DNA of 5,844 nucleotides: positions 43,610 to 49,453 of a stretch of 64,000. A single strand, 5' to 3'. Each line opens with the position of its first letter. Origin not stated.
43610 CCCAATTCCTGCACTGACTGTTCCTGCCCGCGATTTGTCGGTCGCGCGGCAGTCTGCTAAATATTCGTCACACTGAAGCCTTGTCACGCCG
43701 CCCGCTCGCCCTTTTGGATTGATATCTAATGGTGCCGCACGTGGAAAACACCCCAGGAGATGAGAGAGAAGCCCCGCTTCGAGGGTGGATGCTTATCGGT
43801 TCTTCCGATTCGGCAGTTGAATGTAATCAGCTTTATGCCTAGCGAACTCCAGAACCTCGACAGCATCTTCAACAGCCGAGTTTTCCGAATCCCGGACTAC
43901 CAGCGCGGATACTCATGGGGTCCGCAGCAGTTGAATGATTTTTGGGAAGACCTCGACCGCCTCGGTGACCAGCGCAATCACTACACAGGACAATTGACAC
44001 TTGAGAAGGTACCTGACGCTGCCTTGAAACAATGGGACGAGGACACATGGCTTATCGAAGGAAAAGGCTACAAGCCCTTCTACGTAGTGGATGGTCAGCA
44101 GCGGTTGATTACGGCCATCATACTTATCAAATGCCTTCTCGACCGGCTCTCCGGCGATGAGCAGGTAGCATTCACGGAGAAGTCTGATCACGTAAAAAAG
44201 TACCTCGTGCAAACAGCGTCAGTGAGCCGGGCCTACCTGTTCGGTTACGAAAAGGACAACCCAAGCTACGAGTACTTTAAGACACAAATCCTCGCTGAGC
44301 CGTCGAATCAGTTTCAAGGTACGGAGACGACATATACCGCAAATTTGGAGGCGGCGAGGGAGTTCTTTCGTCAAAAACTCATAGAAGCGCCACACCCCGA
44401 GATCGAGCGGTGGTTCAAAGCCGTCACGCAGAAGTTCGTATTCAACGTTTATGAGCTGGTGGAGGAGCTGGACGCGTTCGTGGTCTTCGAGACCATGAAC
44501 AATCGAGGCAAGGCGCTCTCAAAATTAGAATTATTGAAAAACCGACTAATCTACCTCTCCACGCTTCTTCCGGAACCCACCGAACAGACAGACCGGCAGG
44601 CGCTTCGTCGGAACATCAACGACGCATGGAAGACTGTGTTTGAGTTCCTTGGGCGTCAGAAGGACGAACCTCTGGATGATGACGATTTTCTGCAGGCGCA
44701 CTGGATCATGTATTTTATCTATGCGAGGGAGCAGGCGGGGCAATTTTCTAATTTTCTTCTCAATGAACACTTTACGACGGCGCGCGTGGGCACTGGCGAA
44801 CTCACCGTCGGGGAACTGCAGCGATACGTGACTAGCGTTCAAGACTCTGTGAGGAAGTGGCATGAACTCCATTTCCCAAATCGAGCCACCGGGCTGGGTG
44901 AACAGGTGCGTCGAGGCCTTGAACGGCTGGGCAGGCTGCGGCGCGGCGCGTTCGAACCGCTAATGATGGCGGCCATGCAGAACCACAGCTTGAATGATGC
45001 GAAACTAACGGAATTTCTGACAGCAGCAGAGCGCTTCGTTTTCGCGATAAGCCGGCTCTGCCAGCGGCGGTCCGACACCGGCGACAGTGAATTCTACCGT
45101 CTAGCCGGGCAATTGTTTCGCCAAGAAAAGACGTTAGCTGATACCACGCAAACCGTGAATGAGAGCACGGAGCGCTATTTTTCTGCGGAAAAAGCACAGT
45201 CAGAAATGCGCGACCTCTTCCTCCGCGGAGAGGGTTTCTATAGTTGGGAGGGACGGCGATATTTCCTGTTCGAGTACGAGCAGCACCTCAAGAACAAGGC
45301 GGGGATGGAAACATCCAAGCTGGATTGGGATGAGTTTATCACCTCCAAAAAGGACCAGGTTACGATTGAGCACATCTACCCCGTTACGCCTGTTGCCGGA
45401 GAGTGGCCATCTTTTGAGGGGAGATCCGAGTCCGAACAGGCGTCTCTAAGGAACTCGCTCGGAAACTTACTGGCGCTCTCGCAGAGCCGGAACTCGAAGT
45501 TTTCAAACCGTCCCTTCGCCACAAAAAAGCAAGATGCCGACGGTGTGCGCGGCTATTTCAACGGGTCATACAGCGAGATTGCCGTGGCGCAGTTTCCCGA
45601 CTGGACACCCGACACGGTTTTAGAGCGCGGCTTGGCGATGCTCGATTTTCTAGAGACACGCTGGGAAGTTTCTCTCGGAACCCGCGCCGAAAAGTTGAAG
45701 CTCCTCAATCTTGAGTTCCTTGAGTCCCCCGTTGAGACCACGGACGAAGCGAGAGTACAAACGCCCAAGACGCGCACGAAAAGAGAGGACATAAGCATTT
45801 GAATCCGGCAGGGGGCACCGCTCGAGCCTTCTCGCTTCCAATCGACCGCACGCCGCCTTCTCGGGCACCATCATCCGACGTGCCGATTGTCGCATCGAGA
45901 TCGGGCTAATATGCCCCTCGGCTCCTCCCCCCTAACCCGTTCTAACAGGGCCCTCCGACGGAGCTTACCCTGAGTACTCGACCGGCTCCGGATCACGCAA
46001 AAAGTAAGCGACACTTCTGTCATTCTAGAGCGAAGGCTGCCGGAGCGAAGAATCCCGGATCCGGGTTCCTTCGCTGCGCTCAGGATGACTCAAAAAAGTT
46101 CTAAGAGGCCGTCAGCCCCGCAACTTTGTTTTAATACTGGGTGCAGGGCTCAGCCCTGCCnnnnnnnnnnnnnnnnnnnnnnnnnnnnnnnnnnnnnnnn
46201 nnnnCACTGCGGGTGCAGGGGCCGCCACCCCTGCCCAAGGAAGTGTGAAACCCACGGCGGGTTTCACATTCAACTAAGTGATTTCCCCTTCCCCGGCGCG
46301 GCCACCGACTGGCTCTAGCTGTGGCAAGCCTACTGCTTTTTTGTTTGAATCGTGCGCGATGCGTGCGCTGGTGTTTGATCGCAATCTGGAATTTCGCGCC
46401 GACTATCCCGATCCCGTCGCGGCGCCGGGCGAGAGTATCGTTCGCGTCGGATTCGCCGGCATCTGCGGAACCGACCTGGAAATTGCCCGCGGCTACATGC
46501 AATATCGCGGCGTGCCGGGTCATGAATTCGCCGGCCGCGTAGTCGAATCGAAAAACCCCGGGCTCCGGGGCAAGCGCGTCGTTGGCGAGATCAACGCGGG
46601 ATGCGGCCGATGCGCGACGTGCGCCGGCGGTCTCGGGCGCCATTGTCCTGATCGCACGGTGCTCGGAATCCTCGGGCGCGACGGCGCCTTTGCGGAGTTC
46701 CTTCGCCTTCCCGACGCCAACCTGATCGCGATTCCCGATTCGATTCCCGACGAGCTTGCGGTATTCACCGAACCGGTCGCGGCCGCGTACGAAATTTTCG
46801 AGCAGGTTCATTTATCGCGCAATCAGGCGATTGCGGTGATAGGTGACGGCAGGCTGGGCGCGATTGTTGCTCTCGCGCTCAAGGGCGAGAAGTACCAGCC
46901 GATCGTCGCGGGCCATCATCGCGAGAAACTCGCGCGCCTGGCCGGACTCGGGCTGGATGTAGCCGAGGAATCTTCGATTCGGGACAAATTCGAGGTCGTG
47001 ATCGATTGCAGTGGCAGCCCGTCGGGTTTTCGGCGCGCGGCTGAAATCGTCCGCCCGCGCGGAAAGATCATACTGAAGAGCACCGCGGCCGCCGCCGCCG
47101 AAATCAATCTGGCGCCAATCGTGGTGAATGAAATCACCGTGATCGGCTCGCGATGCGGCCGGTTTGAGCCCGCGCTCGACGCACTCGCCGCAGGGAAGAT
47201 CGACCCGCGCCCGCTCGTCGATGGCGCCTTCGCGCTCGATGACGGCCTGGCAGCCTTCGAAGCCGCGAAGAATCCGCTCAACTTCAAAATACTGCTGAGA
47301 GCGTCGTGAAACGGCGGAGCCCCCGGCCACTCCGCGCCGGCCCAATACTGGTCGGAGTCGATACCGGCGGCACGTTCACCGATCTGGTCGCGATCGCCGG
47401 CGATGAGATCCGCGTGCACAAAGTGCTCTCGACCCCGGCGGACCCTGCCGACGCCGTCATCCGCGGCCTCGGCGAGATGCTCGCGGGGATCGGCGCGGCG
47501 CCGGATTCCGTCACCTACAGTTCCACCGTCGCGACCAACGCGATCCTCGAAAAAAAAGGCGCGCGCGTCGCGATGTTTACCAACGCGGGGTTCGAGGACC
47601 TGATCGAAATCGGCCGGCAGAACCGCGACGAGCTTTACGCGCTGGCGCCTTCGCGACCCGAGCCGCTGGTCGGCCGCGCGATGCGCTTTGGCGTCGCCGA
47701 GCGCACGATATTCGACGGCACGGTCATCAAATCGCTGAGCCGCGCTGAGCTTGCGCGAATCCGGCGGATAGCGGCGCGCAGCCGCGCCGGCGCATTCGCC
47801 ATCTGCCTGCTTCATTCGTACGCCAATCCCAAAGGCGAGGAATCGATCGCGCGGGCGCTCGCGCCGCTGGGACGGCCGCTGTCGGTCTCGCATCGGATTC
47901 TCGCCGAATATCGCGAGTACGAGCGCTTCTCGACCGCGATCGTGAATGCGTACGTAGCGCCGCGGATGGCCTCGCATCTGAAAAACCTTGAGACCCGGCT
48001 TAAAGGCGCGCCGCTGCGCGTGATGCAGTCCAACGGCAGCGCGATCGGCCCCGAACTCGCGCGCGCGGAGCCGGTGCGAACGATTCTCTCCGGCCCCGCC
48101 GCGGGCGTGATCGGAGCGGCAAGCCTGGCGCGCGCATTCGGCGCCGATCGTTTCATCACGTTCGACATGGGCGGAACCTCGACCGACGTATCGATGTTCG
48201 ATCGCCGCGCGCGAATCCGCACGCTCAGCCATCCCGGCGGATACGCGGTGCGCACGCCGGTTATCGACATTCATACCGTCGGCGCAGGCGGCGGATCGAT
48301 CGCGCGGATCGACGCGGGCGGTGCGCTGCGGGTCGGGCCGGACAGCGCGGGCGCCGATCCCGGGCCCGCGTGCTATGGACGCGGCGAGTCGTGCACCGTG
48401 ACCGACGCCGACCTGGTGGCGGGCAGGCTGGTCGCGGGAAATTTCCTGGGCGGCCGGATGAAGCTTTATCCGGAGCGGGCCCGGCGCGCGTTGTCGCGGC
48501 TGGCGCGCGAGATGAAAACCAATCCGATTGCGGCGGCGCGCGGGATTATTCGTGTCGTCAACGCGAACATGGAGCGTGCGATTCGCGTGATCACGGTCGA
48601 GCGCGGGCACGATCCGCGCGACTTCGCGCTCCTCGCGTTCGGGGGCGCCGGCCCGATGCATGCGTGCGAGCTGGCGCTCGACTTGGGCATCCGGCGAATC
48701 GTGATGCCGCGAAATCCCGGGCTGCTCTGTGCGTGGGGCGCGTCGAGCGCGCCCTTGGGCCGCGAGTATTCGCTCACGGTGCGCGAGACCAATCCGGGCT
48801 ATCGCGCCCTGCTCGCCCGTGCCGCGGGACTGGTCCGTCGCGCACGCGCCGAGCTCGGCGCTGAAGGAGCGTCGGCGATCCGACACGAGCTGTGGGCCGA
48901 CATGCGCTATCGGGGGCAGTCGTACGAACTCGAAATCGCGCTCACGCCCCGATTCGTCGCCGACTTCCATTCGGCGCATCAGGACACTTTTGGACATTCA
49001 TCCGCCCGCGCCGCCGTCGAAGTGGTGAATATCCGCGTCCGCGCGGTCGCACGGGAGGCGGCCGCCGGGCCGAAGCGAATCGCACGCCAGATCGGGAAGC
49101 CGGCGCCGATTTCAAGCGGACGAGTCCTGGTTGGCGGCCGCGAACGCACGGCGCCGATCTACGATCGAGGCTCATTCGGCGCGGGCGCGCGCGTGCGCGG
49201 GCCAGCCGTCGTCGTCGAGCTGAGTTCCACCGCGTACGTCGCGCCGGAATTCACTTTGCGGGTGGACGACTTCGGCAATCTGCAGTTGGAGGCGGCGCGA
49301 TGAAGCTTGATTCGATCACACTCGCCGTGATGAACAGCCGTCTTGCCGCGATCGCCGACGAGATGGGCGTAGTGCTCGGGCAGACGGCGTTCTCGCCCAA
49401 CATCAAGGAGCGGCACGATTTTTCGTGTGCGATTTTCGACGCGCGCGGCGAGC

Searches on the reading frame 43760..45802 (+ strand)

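Call 45: search_protein_families(library=pfam, proteins=[window:43760-45802:+], max_evalue=0.00001)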
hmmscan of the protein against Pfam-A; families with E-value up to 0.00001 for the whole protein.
window:43760-45802:+ (680 aa): 2 families
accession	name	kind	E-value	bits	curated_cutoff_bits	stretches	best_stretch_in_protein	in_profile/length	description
PF03235.19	GmrSD_N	-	1.5e-31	110.5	33.2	1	36-263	4-198/199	GmrSD restriction endonuclease, N-terminal domain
PF07510.16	GmrSD_C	-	2.6e-16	60.2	23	1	487-628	10-136/138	GmrSD restriction endonucleases, C-terminal domain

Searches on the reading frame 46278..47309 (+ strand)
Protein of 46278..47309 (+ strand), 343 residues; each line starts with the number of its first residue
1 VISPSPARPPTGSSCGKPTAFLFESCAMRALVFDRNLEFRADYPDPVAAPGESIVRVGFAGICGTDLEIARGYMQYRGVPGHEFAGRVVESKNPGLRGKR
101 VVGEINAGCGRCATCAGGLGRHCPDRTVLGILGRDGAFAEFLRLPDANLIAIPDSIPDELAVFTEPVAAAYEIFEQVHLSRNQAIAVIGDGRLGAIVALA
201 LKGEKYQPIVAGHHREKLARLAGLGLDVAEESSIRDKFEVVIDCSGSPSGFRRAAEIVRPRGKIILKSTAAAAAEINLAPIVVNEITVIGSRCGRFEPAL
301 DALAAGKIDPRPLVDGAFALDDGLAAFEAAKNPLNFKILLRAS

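Call 58: search_protein_families(library=pfam, proteins=[window:46278-47309:+], max_evalue=0.00001)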
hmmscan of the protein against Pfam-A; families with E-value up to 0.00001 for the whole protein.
window:46278-47309:+ (343 aa): 2 families
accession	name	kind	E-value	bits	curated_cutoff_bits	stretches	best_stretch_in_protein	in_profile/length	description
PF08240.17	ADH_N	-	1.6e-19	70.5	23.5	1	50-154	2-104/104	Alcohol dehydrogenase GroES-like domain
PF00107.32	ADH_zinc_N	-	9.1e-11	42.3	31.8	1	196-301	5-125/129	Zinc-binding dehydrogenase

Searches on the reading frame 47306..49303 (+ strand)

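Call 58: search_protein_families(library=pfam, proteins=[window:47306-49303:+], max_evalue=0.00001)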
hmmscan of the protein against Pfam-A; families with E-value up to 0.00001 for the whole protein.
window:47306-49303:+ (665 aa): 2 families
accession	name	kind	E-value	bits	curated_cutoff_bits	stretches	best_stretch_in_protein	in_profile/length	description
PF01968.24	Hydantoinase_A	-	9.4e-95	317.6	22.9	1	207-483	1-286/291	Hydantoinase/oxoprolinase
PF05378.19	Hydant_A_N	-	2.8e-46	157.9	25.2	1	16-185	2-172/176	Hydantoinase/oxoprolinase N-terminal region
